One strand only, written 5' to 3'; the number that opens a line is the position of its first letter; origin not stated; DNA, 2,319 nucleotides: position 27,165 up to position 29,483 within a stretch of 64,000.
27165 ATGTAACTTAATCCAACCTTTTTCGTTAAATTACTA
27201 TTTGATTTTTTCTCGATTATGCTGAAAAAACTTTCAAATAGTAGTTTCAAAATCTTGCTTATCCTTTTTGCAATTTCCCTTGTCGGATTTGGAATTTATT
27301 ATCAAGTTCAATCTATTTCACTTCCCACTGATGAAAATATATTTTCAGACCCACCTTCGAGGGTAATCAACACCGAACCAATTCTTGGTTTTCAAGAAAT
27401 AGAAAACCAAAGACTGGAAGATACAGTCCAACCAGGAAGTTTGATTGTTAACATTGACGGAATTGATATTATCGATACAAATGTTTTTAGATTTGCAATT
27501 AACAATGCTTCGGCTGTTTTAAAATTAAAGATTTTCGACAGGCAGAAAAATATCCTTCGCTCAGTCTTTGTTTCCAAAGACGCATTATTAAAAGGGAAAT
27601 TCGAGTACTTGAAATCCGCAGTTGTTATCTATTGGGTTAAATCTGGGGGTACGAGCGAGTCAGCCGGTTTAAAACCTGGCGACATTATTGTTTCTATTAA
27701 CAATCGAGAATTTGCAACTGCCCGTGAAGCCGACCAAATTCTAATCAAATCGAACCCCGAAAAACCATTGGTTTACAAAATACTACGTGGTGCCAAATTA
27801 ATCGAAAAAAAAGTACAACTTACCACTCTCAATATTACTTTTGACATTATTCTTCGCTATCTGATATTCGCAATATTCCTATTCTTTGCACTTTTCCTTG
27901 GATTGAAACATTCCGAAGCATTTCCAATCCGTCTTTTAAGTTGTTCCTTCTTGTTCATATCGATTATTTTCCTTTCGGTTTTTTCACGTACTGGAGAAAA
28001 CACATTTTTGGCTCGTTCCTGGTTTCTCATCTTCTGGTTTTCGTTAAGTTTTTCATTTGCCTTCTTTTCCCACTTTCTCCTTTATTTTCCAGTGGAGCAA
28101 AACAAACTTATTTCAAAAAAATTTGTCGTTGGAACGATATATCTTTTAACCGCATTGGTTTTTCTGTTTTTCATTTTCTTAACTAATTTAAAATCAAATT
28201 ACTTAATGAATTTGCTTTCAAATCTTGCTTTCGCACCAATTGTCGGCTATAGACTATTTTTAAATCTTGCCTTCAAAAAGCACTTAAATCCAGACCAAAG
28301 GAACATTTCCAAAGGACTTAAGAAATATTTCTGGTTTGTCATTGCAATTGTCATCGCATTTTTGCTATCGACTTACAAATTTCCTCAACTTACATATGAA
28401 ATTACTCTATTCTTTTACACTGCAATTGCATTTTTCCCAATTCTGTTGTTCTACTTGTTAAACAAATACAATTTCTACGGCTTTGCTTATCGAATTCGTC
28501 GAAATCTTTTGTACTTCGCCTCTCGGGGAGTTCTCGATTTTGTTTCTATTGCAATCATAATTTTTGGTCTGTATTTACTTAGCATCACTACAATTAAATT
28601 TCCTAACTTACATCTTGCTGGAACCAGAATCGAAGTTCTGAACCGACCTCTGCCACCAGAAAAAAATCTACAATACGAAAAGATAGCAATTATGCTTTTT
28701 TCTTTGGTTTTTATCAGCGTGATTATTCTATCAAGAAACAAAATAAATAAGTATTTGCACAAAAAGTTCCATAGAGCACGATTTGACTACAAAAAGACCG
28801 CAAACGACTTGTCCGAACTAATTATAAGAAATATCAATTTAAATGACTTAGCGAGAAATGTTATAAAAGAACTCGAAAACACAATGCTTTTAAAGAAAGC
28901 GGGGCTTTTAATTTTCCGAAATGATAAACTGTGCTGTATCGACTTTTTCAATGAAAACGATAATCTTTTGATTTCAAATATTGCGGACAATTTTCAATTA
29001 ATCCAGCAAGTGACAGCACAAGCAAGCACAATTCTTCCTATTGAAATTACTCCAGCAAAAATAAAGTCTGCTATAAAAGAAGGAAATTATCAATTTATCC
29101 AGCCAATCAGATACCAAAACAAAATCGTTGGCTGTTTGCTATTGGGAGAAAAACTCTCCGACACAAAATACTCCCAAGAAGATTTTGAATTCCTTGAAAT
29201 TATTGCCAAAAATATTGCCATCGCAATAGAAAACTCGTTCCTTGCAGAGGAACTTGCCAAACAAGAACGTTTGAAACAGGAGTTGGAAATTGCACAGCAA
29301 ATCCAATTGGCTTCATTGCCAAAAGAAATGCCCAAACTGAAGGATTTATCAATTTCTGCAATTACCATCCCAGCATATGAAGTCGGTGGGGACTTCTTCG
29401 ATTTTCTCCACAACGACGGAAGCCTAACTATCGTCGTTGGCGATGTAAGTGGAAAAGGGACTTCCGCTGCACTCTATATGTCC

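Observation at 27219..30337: PDZ-polytopic-GAF-PP2C phosphatase co-transcribed with an alkyltransferase-like protein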

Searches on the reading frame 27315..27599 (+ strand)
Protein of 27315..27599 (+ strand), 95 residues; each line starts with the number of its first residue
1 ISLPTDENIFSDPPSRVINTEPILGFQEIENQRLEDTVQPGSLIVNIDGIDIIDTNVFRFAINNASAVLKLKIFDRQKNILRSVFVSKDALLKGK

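Call 40: search_solved_structures(query=A3, max_evalue=10, show_alignments=1)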
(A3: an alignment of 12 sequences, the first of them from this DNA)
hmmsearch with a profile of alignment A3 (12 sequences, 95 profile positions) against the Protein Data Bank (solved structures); distinct sequences matched with E-value up to 10: 56.
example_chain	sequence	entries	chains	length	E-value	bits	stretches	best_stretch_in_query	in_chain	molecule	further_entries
3pv3_A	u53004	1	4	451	2.9e-06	30.3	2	23-72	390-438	DegQ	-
3pv2_A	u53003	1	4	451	2.9e-06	30.3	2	23-72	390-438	DegQ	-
3pv5_A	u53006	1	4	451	2.9e-06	30.3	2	23-72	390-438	DegQ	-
4ynn_A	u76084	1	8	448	5.2e-06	29.5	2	33-79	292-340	Protease DO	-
3wkl_A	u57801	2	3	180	0.00019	24.5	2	28-74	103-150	Putative Zinc Metalloprotease AQ_1964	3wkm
6icc_A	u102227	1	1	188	0.00025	24.1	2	28-74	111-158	PDZ tandem fragment with PA tag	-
6al1_A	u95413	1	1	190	0.00025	24.1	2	28-74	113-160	PDZ tandem fragment with PA tag insertion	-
7cqc_A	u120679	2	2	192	0.00026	24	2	28-74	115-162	Putative zinc metalloprotease aq_1964,PA14 from Podoplanin,Putative zinc metalloprotease a | Putative zinc metalloprotease aq_1964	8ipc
6akq_A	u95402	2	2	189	0.00044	23.3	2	28-63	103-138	PDZ tandem fragment of A. aeolicus site-2 protease homolog with the PA tag insertion | PDZ tandem fragment with PA tag insertion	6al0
6icf_A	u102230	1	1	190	0.00045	23.3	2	28-63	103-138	Putative zinc metalloprotease aq_1964,Putative zinc metalloprotease aq_1964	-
6z05_A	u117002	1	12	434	0.00071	22.7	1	27-76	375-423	DegQ family serine endoprotease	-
1fyh_A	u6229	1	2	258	0.0013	21.8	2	51-80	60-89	Interferon gamma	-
10br_A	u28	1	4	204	0.0014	21.7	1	34-74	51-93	Periplasmic serine protease DO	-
1eku_A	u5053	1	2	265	0.0016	21.5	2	51-80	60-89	Interferon gamma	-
9j83_A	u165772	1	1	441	0.0028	20.7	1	28-74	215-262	Putative zinc metalloprotease aq_1964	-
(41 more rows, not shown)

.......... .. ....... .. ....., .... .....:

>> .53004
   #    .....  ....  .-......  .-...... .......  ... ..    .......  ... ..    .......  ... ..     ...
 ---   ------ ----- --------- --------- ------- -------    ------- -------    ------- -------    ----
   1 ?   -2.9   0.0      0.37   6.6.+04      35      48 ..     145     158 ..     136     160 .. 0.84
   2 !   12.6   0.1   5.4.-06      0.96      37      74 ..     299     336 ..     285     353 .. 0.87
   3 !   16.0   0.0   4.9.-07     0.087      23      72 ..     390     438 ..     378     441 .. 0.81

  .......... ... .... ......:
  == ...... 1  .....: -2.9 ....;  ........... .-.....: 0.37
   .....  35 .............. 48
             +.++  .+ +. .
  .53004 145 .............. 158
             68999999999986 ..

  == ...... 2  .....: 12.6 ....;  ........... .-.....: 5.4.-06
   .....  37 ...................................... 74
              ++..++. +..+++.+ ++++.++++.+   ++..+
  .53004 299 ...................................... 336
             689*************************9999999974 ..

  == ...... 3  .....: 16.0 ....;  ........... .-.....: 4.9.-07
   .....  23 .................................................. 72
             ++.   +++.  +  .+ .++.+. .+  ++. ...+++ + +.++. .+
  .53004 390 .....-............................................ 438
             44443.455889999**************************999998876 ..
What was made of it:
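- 27336..27575 (+): PDZ-like domain 1 (residues 40-119). Degenerate and not detected by Pfam. Profile A3 against PDB sequences hits the DegQ/DegP PDZ and the RseP-homologue tandem PDZ at E 3e-6 to 3e-4 (call 40).
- Closest known: PDZ-based envelope-stress sensors DegS, DegP/DegQ and RseP. Same: The first domain's profile hits the DegQ PDZ and the tandem PDZ of the A. aeolicus RseP homologue (call 40).
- Checked: Their profile hits DegQ/DegP PDZ domains and the tandem PDZ of an RseP homologue at E 3e-6 to 3e-4 (call 40).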

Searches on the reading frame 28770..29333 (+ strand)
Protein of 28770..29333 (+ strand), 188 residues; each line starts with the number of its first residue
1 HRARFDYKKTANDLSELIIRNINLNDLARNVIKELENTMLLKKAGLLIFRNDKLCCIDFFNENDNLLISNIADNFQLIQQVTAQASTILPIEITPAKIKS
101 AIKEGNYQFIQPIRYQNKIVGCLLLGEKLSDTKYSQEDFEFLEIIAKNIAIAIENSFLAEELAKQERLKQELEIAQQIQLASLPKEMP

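Call 38: search_solved_structures(query=A2, max_evalue=1, show_alignments=2)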
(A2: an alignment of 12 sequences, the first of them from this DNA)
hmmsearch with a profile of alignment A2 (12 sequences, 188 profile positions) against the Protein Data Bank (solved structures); distinct sequences matched with E-value up to 1: 22.
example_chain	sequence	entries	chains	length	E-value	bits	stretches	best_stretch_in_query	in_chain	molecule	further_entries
3o5y_A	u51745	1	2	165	2.2e-09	40.9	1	21-162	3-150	Sensor protein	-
4mcw_A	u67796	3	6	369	6.6e-05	26.3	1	115-164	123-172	Metal dependent phosphohydrolase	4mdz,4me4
6oei_A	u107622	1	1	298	0.00028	24.2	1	109-166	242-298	Spindle pole body component SPC42,Sigma-54-dependent transcriptional regulator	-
6uv8_A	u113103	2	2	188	0.00063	23.1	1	81-154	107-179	Multi-sensor signal transduction histidine kinase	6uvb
3k2n_A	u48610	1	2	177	0.0012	22.2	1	109-166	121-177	Sigma-54-dependent transcriptional regulator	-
2vzw_A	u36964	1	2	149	0.0013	22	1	111-161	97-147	PROBABLE HISTIDINE KINASE RESPONSE REGULATOR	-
4g3k_A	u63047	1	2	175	0.0035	20.7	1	88-171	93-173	Transcriptional regulator nlh1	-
4g3w_A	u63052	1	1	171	0.0067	19.7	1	88-167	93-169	Transcriptional regulator nlh1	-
6oap_A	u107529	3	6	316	0.0086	19.4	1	9-161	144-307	Dual sensor histidine kinase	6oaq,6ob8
6mgh_A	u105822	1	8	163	0.024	17.9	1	23-156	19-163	miRFP670nano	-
2y79_A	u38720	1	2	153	0.037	17.3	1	111-160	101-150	REDOX SENSOR HISTIDINE KINASE RESPONSE REGULATOR DEVS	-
2w3d_A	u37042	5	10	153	0.037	17.3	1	111-160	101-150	TWO COMPONENT SENSOR HISTIDINE KINASE DEVS (GAF FAMILY PROTEIN)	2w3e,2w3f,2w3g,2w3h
8w26_A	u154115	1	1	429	0.038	17.3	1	109-170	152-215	histidine kinase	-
4ynr_A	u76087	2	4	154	0.038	17.3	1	111-160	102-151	Redox sensor histidine kinase response regulator DevS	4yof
2y8h_A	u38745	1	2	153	0.038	17.3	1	111-160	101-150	TWO COMPONENT SENSOR HISTIDINE KINASE DEVS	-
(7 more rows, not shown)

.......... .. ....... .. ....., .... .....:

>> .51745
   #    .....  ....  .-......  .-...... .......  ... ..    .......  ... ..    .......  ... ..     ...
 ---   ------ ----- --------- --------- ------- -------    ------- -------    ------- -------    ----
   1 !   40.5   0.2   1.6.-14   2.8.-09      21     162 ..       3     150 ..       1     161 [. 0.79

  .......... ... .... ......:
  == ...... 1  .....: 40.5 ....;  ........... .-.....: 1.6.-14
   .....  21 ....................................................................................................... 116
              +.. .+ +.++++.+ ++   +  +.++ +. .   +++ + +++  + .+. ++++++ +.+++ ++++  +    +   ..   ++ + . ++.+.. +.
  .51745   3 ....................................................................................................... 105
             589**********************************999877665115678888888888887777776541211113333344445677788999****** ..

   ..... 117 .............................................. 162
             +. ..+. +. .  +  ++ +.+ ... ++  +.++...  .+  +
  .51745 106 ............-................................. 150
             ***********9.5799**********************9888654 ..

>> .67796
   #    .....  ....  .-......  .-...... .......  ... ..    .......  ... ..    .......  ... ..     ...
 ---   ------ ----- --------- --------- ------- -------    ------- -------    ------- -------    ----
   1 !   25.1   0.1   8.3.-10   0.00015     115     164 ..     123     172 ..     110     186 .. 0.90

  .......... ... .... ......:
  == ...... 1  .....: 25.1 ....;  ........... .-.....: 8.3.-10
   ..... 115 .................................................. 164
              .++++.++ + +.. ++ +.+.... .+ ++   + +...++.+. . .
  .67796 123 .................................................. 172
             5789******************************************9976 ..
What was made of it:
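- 28788..29168 (+): Cytoplasmic GAF domain (residues 524-650). Profile A2 hits 3o5y at E 2e-9 and other GAF structures (call 38).
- On GAF domain: The orthologue profile hits GAF structure 3o5y at E 2e-9 across the domain (call 38).
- Checked: A profile of residues 518-705 from 12 orthologues hits the GAF structure 3o5y at E 2e-9 over the whole domain, and also DevS, Nlh1 and phytochrome GAFs (call 38).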
